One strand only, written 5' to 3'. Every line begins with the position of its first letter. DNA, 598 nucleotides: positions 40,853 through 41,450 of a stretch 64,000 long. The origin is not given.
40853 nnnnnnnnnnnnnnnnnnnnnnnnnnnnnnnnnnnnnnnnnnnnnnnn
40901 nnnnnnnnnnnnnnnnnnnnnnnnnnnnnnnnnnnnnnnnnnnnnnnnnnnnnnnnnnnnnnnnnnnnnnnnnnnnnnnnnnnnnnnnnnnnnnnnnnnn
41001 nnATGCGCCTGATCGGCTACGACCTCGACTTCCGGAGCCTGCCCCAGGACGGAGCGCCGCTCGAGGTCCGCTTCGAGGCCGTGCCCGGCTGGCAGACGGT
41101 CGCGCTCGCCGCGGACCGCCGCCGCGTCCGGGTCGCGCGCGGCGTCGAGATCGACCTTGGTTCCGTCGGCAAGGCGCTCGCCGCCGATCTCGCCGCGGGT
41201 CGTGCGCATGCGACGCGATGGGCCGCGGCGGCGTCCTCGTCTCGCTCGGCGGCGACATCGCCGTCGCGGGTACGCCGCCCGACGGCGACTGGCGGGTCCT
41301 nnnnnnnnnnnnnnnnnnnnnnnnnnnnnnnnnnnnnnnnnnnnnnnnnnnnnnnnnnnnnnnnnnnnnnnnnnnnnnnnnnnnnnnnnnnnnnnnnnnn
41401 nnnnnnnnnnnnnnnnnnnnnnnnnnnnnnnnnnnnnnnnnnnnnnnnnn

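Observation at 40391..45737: Compact operon that could move electrons from cytoplasmic NADH across the membrane to a flavinylated protein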

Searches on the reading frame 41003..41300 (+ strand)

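Call 3: search_protein_families(library=pfam, proteins=[window:41003-41300:+], max_evalue=0.01)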
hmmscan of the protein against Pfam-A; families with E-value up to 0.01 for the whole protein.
window:41003-41300:+ (99 aa): 1 family
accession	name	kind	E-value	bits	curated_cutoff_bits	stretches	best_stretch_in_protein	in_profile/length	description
PF02424.20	ApbE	-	0.0054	16.7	25.6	1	28-70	106-146/266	ApbE family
